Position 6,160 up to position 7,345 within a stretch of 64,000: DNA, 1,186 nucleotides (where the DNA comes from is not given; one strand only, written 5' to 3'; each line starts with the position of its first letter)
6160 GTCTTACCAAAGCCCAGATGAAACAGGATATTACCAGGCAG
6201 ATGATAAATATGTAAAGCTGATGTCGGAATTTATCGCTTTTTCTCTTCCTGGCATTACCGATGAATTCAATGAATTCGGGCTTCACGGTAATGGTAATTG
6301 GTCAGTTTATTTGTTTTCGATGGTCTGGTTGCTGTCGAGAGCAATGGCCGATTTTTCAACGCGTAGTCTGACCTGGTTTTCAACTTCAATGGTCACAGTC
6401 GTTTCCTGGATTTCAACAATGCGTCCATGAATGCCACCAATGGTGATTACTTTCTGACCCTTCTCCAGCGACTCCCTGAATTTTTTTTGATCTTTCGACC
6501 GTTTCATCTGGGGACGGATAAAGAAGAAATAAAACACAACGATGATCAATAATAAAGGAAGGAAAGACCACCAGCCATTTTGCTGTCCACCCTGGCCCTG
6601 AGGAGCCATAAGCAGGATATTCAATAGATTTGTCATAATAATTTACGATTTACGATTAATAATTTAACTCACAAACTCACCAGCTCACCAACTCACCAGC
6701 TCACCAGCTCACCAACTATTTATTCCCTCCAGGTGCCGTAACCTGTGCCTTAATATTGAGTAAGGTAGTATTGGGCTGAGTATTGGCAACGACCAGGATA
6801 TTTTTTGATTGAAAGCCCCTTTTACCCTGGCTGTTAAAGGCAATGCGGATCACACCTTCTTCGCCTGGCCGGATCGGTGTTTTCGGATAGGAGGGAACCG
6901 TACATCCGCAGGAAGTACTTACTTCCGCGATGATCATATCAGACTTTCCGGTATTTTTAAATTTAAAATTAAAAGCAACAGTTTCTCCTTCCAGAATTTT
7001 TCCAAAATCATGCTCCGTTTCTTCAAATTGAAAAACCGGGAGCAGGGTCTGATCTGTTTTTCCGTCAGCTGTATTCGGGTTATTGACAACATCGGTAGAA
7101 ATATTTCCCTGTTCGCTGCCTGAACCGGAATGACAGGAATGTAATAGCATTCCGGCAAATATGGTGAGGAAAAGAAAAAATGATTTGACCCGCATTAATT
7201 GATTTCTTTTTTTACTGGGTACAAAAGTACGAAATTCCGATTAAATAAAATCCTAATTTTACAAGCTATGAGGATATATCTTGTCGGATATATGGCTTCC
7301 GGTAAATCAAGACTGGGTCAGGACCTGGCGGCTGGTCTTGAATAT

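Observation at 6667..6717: Recurrent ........-type octamer arrays at gene junctions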

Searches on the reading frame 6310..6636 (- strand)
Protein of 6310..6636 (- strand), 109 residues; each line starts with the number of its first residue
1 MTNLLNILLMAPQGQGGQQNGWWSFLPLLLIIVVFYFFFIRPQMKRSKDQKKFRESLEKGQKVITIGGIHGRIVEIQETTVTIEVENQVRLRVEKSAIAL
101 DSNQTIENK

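Call 11: search_protein_families(library=pfam, proteins=[window:6310-6636:-])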
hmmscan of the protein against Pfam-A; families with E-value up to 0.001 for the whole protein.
window:6310-6636:- (109 aa): 1 family
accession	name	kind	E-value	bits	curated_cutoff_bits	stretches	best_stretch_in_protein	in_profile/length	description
PF02699.20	YajC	-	2.3e-31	108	28.2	1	24-99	2-77/78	Preprotein translocase subunit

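Call 16: find_encoding_contigs(protein=window:6310-6636:-, flank=3000, max_places=10)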
Protein window:6310-6636:- (109 aa): 4 contigs read that carry it; 2 places shown.
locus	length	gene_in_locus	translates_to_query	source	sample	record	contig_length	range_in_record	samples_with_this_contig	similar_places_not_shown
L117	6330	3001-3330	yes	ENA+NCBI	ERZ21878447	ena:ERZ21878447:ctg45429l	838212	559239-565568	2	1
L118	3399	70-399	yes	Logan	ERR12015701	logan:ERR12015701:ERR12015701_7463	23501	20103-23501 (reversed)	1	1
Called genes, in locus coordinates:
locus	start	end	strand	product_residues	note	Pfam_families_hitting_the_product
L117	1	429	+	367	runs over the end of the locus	PF04055:Radical_SAM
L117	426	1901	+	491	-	PF05958:tRNA_U5-meth_tr, PF13847:Methyltransf_31 (weak)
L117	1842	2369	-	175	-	PF01202:SKI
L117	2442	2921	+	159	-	PF07610:DUF1573, PF22544:HYDIN_VesB_CFA65-like_Ig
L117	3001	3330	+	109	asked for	PF02699:YajC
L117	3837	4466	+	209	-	PF01121:CoaE, PF13238:AAA_18 (weak)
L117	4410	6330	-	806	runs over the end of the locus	PF13715:CarbopepD_reg_2 (weak), PF07715:Plug, PF00593:TonB_dep_Rec_b-barrel, PF14905:OMP_b-brl_3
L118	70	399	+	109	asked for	PF02699:YajC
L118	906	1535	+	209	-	PF01121:CoaE, PF13238:AAA_18 (weak)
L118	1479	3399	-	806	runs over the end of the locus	PF13715:CarbopepD_reg_2 (weak), PF07715:Plug, PF00593:TonB_dep_Rec_b-barrel, PF14905:OMP_b-brl_3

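Call 34: find_related_loci(query=window:6310-6636:-, collection=metagenome_contigs, flank=2500)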
Query window:6310-6636:- (109 aa) in metagenome_contigs; peptide patterns used: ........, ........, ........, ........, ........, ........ (x = any residue, [..] = any of these).
498 stretches matched a pattern; 259 encode a relative of the query (tblastn E <= 1e-3); the best 80 are kept; 80 distinct loci.
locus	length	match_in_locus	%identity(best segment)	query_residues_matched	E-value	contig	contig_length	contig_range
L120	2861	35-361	94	1-109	2e-66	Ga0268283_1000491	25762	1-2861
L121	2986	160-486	94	1-109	2e-66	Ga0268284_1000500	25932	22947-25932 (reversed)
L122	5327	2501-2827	94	1-109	2e-66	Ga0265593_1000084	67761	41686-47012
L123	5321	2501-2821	88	3-109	8e-63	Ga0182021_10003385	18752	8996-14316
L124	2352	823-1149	87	1-109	2e-63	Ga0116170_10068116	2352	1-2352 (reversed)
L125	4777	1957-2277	87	3-109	2e-62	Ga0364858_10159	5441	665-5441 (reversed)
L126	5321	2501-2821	86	3-109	4e-62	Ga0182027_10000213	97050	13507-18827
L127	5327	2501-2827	87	1-109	3e-62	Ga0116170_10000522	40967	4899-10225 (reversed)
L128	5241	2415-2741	84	1-109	2e-61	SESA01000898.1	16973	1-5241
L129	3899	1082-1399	87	3-108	2e-61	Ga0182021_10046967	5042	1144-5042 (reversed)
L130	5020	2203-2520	87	3-108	2e-61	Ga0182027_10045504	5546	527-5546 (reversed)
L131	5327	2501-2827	85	1-109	2e-61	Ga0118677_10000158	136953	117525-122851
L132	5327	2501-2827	85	1-109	3e-61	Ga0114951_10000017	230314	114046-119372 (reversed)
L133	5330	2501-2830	86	1-109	4e-61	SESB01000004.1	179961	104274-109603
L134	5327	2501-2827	86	1-109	3e-61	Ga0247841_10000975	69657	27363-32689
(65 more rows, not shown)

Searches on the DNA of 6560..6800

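Call 58: search_rna_families(source=window, start=6560, end=6800, threshold=evalue, max_evalue=1)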
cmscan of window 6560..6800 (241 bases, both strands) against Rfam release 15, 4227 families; matches with E-value up to 1: 0.
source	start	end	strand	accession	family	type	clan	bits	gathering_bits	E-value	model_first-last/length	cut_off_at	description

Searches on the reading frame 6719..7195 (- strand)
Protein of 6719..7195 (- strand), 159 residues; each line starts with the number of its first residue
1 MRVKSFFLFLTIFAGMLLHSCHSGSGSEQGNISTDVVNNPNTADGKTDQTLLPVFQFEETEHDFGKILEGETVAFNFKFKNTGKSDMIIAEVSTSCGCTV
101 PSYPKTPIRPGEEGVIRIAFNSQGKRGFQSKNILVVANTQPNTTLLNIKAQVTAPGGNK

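Call 11: search_protein_families(library=pfam, proteins=[window:6719-7195:-])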
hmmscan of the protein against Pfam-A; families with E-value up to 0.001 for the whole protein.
window:6719-7195:- (159 aa): 2 families
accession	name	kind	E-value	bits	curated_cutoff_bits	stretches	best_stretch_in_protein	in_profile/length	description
PF07610.17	DUF1573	-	2e-35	121.1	26.1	1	55-152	1-98/98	Protein of unknown function (DUF1573)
PF22544.2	HYDIN_VesB_CFA65-like_Ig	-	8.3e-19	68.1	25.5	1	53-150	1-99/100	HYDIN/CFA65/VesB-like, Ig-like domain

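Call 78: find_encoding_contigs(protein=window:6719-7195:-, flank=400, max_places=10)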
Protein window:6719-7195:- (159 aa): 5 contigs read that carry it; 2 places shown.
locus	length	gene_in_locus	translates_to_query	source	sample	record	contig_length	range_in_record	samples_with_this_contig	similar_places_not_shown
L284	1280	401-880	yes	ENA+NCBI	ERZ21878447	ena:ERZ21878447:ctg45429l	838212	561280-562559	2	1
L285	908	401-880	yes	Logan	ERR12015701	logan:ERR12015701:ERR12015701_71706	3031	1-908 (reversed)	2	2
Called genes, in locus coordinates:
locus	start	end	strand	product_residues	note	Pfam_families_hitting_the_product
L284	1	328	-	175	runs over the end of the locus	PF01202:SKI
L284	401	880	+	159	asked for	PF07610:DUF1573, PF22544:HYDIN_VesB_CFA65-like_Ig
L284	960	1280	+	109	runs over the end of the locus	PF02699:YajC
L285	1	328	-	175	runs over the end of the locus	PF01202:SKI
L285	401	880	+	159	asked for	PF07610:DUF1573, PF22544:HYDIN_VesB_CFA65-like_Ig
